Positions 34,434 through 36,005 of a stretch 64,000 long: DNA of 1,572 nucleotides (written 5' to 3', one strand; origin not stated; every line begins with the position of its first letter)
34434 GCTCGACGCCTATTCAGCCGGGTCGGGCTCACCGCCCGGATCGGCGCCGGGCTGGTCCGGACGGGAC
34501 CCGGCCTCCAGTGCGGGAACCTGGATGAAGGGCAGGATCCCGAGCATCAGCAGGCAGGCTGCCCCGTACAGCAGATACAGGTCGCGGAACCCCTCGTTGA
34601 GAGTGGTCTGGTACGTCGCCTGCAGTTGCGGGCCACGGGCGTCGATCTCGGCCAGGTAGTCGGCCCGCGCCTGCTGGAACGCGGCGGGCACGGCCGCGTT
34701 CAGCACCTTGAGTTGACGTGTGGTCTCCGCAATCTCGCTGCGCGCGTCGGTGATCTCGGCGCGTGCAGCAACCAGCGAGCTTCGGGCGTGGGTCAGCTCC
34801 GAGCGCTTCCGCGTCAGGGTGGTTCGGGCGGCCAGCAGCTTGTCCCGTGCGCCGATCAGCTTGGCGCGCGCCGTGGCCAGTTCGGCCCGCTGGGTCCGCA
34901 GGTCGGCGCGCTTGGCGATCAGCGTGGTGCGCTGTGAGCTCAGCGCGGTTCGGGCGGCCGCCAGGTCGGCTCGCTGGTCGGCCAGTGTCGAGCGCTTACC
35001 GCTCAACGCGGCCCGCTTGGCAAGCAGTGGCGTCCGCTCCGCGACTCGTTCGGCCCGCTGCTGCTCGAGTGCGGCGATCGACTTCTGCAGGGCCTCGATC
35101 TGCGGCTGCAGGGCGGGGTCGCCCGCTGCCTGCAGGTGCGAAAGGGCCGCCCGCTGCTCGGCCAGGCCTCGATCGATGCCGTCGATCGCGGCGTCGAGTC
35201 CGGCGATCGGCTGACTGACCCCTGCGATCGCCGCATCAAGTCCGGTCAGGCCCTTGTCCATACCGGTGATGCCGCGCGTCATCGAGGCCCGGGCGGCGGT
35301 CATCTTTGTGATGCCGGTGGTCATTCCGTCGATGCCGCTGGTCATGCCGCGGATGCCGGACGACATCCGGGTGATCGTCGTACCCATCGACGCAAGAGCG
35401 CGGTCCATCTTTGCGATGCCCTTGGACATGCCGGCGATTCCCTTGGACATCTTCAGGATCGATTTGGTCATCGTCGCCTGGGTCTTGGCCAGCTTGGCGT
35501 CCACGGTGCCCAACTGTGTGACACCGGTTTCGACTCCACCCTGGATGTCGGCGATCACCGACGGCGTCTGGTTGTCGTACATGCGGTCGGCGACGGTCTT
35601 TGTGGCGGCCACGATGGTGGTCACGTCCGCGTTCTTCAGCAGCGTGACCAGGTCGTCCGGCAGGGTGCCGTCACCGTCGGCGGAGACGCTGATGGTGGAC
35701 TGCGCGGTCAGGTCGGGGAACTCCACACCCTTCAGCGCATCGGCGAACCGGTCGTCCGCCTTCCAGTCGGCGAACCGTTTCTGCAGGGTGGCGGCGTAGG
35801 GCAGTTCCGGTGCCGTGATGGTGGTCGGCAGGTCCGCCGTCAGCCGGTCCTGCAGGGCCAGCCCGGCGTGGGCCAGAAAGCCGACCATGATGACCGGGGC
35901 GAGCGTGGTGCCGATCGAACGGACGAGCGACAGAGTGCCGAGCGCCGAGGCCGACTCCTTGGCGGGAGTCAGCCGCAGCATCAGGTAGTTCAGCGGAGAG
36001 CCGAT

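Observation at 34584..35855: MFS efflux pump with a ~420-aa insert made of two opposed arrays of near-perfect heptads (predicted very long external helical hairpin)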

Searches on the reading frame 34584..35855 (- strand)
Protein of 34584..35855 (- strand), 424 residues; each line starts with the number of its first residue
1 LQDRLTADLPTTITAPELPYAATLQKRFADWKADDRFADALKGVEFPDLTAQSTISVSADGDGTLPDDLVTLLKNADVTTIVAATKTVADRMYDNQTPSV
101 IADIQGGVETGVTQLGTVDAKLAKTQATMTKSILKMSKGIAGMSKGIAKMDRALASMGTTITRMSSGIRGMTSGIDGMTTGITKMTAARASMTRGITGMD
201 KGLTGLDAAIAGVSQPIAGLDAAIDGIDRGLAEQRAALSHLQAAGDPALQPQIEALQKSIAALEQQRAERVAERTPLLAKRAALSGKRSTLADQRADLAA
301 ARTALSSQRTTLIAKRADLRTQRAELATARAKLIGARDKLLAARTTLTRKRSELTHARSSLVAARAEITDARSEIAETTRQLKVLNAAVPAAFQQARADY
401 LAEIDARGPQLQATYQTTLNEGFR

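Call 4: search_protein_families(library=ncbifam, proteins=[window:34584-35855:-], max_evalue=1)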
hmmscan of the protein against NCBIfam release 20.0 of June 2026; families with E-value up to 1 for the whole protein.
window:34584-35855:- (424 aa): 23 families
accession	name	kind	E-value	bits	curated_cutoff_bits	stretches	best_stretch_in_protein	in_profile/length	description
TIGR02168.1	SMC_prok_B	equivalog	1.4e-11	42.9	567.35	1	125-401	694-969/1181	chromosome segregation protein SMC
TIGR02169.1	SMC_prok_A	equivalog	2.3e-10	38.9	729.4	1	124-394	238-932/1165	chromosome segregation protein SMC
NF045487.1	ASRP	equivalog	1.9e-08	33.4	300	2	224-329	127-237/593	archaea-specific SMC-related protein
NF038350.1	taxis_HmpF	equivalog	5.5e-06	25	200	1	229-386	169-328/553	pilus motility taxis protein HmpF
NF052320.1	Cbp1_fam_LP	subfamily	9.5e-06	25.3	90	2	221-330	87-192/286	Cbp1 family collagen-binding glycoprotein adhesin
NF045780.1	TrlF_fam_ATP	equivalog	9.8e-06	24.6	350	1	253-395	577-726/944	TrlF family AAA-like ATPase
NF041035.1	Rad50_Halo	equivalog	4.8e-05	21.9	1000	1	248-373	255-447/883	DNA double-strand break repair ATPase Rad50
NF038218.1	IcmG_DotF_IVB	equivalog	0.0002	21.1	200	0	113-170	120-177/266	type IVB secretion system protein IcmG/DotF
NF040788.1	S-lay_SlaB_Mtsph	equivalog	0.00021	20.3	700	1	137-219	307-389/416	S-layer protein SlaB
NF033930.1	pneumo_PspA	exception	0.00077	18.3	850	1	290-401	130-241/659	pneumococcal surface protein A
NF006543.0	PRK09039.1-2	equivalog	0.001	19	305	1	143-263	45-164/350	peptidoglycan -binding protein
TIGR04523.1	Mplasa_alph_rch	subfamily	0.0016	16.4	270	2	251-377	180-299/745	helix-rich protein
NF042955.1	Ppl_antiphage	equivalog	0.002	16.2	1000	1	184-364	460-633/882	anti-phage protein Ppl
TIGR01843.1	type_I_hlyD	subfamily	0.0024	16.9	208.65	1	219-349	140-270/422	HlyD family type I secretion periplasmic adaptor subunit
NF002572.0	PRK02224.1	equivalog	0.0046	15.3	1087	1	249-388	249-392/888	DNA double-strand break repair ATPase Rad50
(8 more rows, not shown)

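Call 13: find_homologous_proteins(query=window:34584-35855:-, max_evalue=0.00001)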
Query window:34584-35855:- (424 aa): 7 proteins with E <= 0.00001 among 8000 candidates.
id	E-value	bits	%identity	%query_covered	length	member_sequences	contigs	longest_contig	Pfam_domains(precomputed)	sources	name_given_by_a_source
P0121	5.3e-66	242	42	100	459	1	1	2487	PF07889.18,PF28019.1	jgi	jgi:peptidoglycan hydrolase CwlO-like protein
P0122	3.9e-62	229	40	100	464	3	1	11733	PF04513.18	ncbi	ncbi:MAG TPA: hypothetical protein VGK53_15150 [Propionicimonas sp.]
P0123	6.7e-59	218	39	95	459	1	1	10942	PF04513.18,PF07889.18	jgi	jgi:septal ring factor EnvC (AmiA/AmiB activator)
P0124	4.5e-58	216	41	93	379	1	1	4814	PF04513.18,PF07889.18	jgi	jgi:uncharacterized coiled-coil DUF342 family protein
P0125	2.5e-31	128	45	45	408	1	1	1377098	-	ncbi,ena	-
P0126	5.4e-26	110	42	23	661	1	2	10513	PF00083.31,PF07690.22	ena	-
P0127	2.0e-18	85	71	16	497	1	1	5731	PF03773.20,PF07690.22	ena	-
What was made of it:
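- Several database entries show the insert as a separate protein of ~460 aa (call 13).
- Tried and rejected: Homologue search with the insert alone (call 13) returned only 7 proteins, probably because low-complexity words filled the candidate list.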

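Call 15: find_encoding_contigs(protein=P0122, flank=5000, max_places=3)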
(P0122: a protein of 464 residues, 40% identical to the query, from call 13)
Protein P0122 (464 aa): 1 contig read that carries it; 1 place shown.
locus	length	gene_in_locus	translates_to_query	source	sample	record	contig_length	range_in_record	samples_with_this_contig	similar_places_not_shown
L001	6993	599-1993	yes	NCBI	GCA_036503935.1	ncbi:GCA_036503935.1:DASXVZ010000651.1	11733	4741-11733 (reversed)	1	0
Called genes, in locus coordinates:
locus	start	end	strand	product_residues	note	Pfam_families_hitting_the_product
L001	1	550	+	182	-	PF07690:MFS_1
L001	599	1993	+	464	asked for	PF04513:Baculo_PEP_C (faint)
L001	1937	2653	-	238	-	-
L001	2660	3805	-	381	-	PF00196:GerE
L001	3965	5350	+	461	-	PF01565:FAD_binding_4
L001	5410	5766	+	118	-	PF18029:Glyoxalase_6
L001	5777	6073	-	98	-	PF08922:DUF1905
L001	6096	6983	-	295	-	PF00085:Thioredoxin (weak), PF14561:TPR_20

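Call 24: search_solved_structures(query=window:34584-35855:-, max_evalue=1)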
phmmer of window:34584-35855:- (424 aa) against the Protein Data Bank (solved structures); distinct sequences matched with E-value up to 1: 13.
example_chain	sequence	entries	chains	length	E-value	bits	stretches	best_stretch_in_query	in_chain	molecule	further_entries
7o97_A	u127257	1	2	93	0.022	17.5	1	184-259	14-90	hypothetical protein UY81_C0065G0003 from Candidatus Giovannonibacteria bacterium converte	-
6tht_A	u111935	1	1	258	0.21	14.3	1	159-281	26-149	LCC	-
7vve_A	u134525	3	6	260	0.21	14.3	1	159-281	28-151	Leaf-branch compost cutinase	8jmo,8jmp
7vvc_A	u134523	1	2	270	0.22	14.2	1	159-281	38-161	Leaf-branch compost cutinase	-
7w45_A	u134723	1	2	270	0.23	14.2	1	159-281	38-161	Leaf-branch compost cutinase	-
7w44_A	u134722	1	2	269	0.23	14.2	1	159-281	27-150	Leaf-branch compost cutinase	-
8ota_A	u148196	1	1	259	0.24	14.2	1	159-281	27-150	Leaf-branch compost cutinase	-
7ds7_A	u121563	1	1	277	0.25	14.1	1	159-281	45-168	Leaf-branch compost cutinase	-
9lj7_A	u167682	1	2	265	0.26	14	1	159-281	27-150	Leaf-branch compost cutinase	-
9qyp_C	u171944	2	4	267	0.26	14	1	159-281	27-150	Leaf-branch compost cutinase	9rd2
5wl7_A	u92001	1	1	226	0.31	13.8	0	46-87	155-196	Engineered Chalcone Isomerase ancCHI*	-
8qrj_A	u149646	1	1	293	0.32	13.7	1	159-281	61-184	Leaf-branch compost cutinase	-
9mmx_C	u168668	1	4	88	0.45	13.3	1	284-355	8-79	M protein, serotype 6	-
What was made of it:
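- Closest known: QacA. Different: No sequence similarity of the insert to QacA was detected (call 24).
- Tried and rejected: Phmmer of the insert against PDB sequences gave nothing meaningful (call 24).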

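Call 48: search_protein_representatives(protein=window:34584-35855:-)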
Query: 424 residues. Proteins with E-value up to 0.001 (for the whole library): 318; up to 1e-10: 86; up to 1e-30: 11. The best 150 are listed.
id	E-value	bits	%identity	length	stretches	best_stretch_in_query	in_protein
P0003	6.2e-142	489.8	60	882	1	1-424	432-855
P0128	7.7e-68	246.1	61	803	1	1-218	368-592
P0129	8.2e-52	193.3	50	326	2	1-221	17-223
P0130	2.1e-41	159.1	45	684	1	1-204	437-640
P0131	8.9e-41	157.1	36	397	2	4-238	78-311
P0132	4.3e-36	141.6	48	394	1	2-213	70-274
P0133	1.2e-34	136.9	41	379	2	1-184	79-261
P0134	1.2e-34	136.9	31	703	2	2-243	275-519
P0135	5.2e-34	134.8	59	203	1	1-128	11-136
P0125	7.9e-32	127.6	40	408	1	26-298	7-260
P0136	3.5e-31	125.5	36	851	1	2-424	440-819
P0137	1.1e-29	120.6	30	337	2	47-265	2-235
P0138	1.9e-29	119.8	46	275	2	6-128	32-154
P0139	2.7e-29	119.3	34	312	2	1-138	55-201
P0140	3.8e-29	118.8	39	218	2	15-122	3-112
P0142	6.7e-28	114.7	17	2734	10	137-210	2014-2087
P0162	2.2e-22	96.5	29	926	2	45-224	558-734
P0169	5.6e-20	88.6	25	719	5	276-377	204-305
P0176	6.4e-18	81.9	28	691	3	145-244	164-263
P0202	1.4e-12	64.3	26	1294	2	141-380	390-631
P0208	2.1e-11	60.5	27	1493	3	129-389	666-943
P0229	1.7e-08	50.9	23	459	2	123-242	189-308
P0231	2.5e-08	50.3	31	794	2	59-242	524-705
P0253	4.8e-07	46.1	24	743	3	131-246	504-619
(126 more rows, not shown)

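Call 49: search_protein_families(library=pfam, proteins=[P0142, P0162, P0169, P0176, P0202, P0208, P0229, P0253, P0231], max_evalue=0.0001)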
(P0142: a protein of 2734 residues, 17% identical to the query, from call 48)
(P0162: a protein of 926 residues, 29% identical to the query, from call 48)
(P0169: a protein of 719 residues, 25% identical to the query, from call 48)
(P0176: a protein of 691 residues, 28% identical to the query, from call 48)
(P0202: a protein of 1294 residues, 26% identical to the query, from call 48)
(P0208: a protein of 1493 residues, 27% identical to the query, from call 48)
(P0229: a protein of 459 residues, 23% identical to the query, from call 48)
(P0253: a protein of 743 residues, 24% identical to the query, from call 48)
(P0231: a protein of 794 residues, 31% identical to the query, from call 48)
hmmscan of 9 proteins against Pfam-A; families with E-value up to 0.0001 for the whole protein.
P0142 (2734 aa): 0 families

P0162 (926 aa): 6 families
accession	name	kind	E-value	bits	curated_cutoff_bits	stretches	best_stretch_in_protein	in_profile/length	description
PF07690.21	MFS_1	-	1.1e-55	189.5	33.4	1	19-420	3-347/347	Major Facilitator Superfamily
PF00083.30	Sugar_tr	-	1.9e-15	57.1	22.3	1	45-192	44-191/452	Sugar (and other) transporter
PF07889.17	DUF1664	-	7.1e-08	33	34.6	0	633-713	37-121/124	Protein of unknown function (DUF1664)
PF04513.17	Baculo_PEP_C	-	1.1e-05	26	38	0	761-889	19-139/140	Baculovirus polyhedron envelope protein, PEP, C terminus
PF11932.13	DUF3450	-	8e-05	22.5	32.6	0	753-825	49-121/241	Protein of unknown function (DUF3450)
PF05622.17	HOOK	-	9.6e-05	21.8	35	0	758-855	294-391/514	HOOK protein coiled-coil region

P0169 (719 aa): 4 families
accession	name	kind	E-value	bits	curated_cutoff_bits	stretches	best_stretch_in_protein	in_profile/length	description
PF21300.2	LbR_Ice_bind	-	5.2e-15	55.7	30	0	198-276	16-96/97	Grass antifreeze beta roll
PF12059.13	DUF3540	-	1.8e-11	44.8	27.9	0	160-223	78-143/199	Protein of unknown function (DUF3540)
PF18914.6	DUF5666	-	1.5e-08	35.2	27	0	303-342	7-48/60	Domain of unknown function (DUF5666)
PF01519.22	DUF16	-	1.5e-07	32.3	40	0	223-280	42-99/104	Protein of unknown function DUF16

P0176 (691 aa): 2 families
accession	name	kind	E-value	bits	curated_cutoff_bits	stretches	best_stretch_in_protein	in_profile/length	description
PF04513.17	Baculo_PEP_C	-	4.6e-11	43.4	38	0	361-432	54-119/140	Baculovirus polyhedron envelope protein, PEP, C terminus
PF15923.10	DUF4745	-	9.3e-06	26.1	34.8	0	361-421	5-47/133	Domain of unknown function (DUF4745)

P0202 (1294 aa): 2 families
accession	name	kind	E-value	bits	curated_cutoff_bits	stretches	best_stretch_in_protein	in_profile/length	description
PF02687.27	FtsX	-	1.1e-23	84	25.5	2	767-886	2-119/120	FtsX-like permease C-terminal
PF00038.26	Filament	-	4.4e-06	27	40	0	226-337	177-287/313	Intermediate filament protein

P0208 (1493 aa): 4 families
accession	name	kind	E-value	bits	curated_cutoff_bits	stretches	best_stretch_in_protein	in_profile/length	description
PF02687.27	FtsX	-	7.9e-32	110.3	25.5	2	968-1086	2-117/120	FtsX-like permease C-terminal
PF12704.14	MacB_PCD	-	3.8e-10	40.8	27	1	1138-1334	9-203/207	MacB-like periplasmic core domain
PF06160.17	EzrA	-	3e-07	29.6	39.6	1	535-879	97-433/557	Septation ring formation regulator, EzrA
PF04513.17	Baculo_PEP_C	-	3.9e-06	27.4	38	0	679-769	35-123/140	Baculovirus polyhedron envelope protein, PEP, C terminus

P0229 (459 aa): 19 families
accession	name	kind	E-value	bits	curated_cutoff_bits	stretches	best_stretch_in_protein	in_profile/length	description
PF07889.17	DUF1664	-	6.4e-09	36.3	34.6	0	260-342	41-120/124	Protein of unknown function (DUF1664)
PF06009.19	Laminin_II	-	4.4e-08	33.7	33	0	218-283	3-68/138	Laminin Domain II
PF21300.2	LbR_Ice_bind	-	1.1e-07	32.3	30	0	192-262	24-95/97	Grass antifreeze beta roll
PF19111.5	DUF5798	-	6.8e-07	29.8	27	0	195-232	20-57/89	Family of unknown function (DUF5798)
PF19220.6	Rod_CreS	-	1.3e-06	28.2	100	0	255-393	141-276/359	Crescentin, rod domain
PF00523.23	Fusion_gly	-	2.8e-06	26.4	29.8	0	218-257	120-159/487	Fusion glycoprotein F0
PF24627.1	PUMA_CC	-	3.7e-06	27.3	30.1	0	273-329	14-70/74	PUMA coiled-coil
PF06818.20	Fez1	-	4.1e-06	27.9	34.4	0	276-380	40-144/199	Fez1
PF08614.16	ATG16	-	4.5e-06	27.4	33.7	0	257-381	50-174/200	Autophagy protein 16 (ATG16)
PF05557.18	MAD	-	8.2e-06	24.9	30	0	182-257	275-350/661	Mitotic checkpoint protein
PF06160.17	EzrA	-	8.7e-06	24.7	39.6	0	218-301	344-427/557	Septation ring formation regulator, EzrA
PF07902.16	Gp58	-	9e-06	24.7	34.5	0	190-263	249-319/594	gp58-like protein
PF04849.18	HAP1_N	-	9.1e-06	25.5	33.9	0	294-382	207-295/307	HAP1 N-terminal conserved region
PF01576.24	Myosin_tail_1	-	9.9e-06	24.1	38.1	1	185-397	393-605/1081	Myosin tail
PF13166.12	AAA_13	-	2.3e-05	23.8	36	1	196-383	285-469/713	AAA domain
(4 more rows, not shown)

P0253 (743 aa): 11 families
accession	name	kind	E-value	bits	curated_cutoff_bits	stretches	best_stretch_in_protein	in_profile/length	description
PF16808.10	PKcGMP_CC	-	1.8e-20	72.7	35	0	564-584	5-25/35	Coiled-coil N-terminus of cGMP-dependent protein kinase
PF06217.17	GAGA_bind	-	7.2e-11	43.3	26.6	0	501-559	30-90/284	GAGA binding protein-like family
PF04102.17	SlyX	-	1.1e-10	42.5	30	0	300-353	2-55/67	SlyX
PF10174.14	Cast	-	5.6e-08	32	29.1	0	420-603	359-539/766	RIM-binding protein of the cytomatrix active zone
PF06818.20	Fez1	-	3.3e-07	31.4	34.4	0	304-428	41-155/199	Fez1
PF14794.11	DUF4479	-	4.7e-07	29.9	25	0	534-580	18-63/71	Domain of unknown function (DUF4479)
PF10186.14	ATG14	-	1e-06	28.6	33.2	0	407-517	31-146/347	Vacuolar sorting 38 and autophagy-related subunit 14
PF06785.16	UPF0242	-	4.6e-06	27.3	33.5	0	443-544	85-183/194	Uncharacterised protein family (UPF0242) N-terminus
PF21300.2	LbR_Ice_bind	-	6.1e-06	26.7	30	0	538-604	21-88/97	Grass antifreeze beta roll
PF08614.16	ATG16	-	1.1e-05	26.1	33.7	0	540-603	89-152/200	Autophagy protein 16 (ATG16)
PF14662.11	KASH_CCD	-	1.5e-05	25.5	43.3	0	527-601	104-178/191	Coiled-coil region of CCDC155 or KASH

P0231 (794 aa): 2 families
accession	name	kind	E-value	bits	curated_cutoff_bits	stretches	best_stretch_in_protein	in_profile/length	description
PF07690.21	MFS_1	-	8.1e-54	183.3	33.4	1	46-449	2-347/347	Major Facilitator Superfamily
PF00083.30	Sugar_tr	-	1.8e-14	54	22.3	1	42-220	3-191/452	Sugar (and other) transporter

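Call 52: search_protein_families(library=ncbifam, proteins=[P0208, P0202], max_evalue=1)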
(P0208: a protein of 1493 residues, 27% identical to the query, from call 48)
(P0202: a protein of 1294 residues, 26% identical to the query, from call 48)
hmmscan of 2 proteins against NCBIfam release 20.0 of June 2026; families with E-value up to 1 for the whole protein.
P0208 (1493 aa): 33 families (the best 25 are shown)
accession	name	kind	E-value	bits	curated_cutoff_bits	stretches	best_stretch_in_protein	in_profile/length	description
TIGR02168.1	SMC_prok_B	equivalog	7.6e-27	93.5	567.35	4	474-747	674-947/1181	chromosome segregation protein SMC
TIGR02169.1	SMC_prok_A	equivalog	1.4e-24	85.9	729.4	3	533-750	289-503/1165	chromosome segregation protein SMC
NF045487.1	ASRP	equivalog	2.9e-20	72.4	300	3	629-933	145-476/593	archaea-specific SMC-related protein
TIGR04523.1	Mplasa_alph_rch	subfamily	6.6e-18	64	270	2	225-794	83-673/745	helix-rich protein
NF038350.1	taxis_HmpF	equivalog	3.9e-14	51.9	200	4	452-638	111-300/553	pilus motility taxis protein HmpF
NF003034.1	PRK03918.1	equivalog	1.6e-13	49.6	700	2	640-937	186-479/878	DNA double-strand break repair ATPase Rad50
NF041035.1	Rad50_Halo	equivalog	7.2e-12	44.5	1000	2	221-589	261-635/883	DNA double-strand break repair ATPase Rad50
NF002572.0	PRK02224.1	equivalog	1.4e-09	36.9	1087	2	398-965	175-723/888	DNA double-strand break repair ATPase Rad50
NF041034.1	Rad50_Sulf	equivalog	8e-08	30.6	1000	2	382-936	157-696/872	DNA double-strand break repair ATPase Rad50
TIGR03057.1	xxxLxxG_by_4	repeat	6.8e-07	29.3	18.6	2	713-735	2-24/28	X-X-X-Leu-X-X-Gly heptad repeat protein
NF047515.1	SpiroCoCo_C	equivalog_domain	1.6e-06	27.5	125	3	603-744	119-259/313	SpiroCoCo family coiled-coil protein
NF041751.2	sbcc_Staph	equivalog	6.2e-06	24.5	920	1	396-931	233-777/1007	exonuclease subunit SbcC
TIGR03434.1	ADOP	subfamily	6.4e-06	24.5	622.3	2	1363-1443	679-759/803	ADOP family duplicated permease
NF052320.1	Cbp1_fam_LP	subfamily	8.6e-06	25.4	90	2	632-794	22-179/286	Cbp1 family collagen-binding glycoprotein adhesin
NF008076.0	PRK10814.1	exception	5.3e-05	22.4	473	1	976-1082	277-389/399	lipoprotein-releasing ABC transporter permease subunit LolC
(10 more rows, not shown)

P0202 (1294 aa): 29 families (the best 25 are shown)
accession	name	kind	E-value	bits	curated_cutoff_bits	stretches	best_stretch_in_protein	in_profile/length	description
TIGR02168.1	SMC_prok_B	equivalog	4.7e-17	61.1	567.35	2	250-494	683-933/1181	chromosome segregation protein SMC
TIGR02169.1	SMC_prok_A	equivalog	2.1e-14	52.2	729.4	2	376-629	678-940/1165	chromosome segregation protein SMC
TIGR04523.1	Mplasa_alph_rch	subfamily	2.9e-13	48.7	270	1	258-735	129-608/745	helix-rich protein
NF045487.1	ASRP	equivalog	1.3e-12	47.1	300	2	256-614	128-471/593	archaea-specific SMC-related protein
NF003034.1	PRK03918.1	equivalog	3.2e-09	35.4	700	3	383-624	189-429/878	DNA double-strand break repair ATPase Rad50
NF038350.1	taxis_HmpF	equivalog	3.5e-09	35.6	200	2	436-613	131-311/553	pilus motility taxis protein HmpF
TIGR03434.1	ADOP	subfamily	3.3e-08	32.1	622.3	2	1101-1291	613-801/803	ADOP family duplicated permease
NF002572.0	PRK02224.1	equivalog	9.3e-08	30.8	1087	2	235-489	160-416/888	DNA double-strand break repair ATPase Rad50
NF041035.1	Rad50_Halo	equivalog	1.2e-07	30.5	1000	2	435-717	186-448/883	DNA double-strand break repair ATPase Rad50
NF041034.1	Rad50_Sulf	equivalog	3.5e-07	28.5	1000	2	253-485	440-670/872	DNA double-strand break repair ATPase Rad50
TIGR02212.1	lolCE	equivalog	2.1e-06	26.9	362.45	2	770-833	274-337/411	lipoprotein-releasing ABC transporter permease subunit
NF033930.1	pneumo_PspA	exception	1.3e-05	24.1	850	3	255-416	165-323/659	pneumococcal surface protein A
TIGR00439.2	FtsX_Gneg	equivalog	1.5e-05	24.4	255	1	764-882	169-286/292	permease-like cell division protein FtsX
TIGR04211.1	SH3_and_anchor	equivalog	3.3e-05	23.6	65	1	430-531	60-161/198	TIGR04211 family SH3 domain-containing protein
TIGR03057.1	xxxLxxG_by_4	repeat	0.0007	19.7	18.6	2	433-457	3-27/28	X-X-X-Leu-X-X-Gly heptad repeat protein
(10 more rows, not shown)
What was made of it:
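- On X-X-X-Leu-X-X-Gly heptad repeat proteins / YhgE-Pip: The model is present and works: P0208 scores 29.3 bits and P0202 19.7 bits against a cutoff of 18.6 (call 52).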
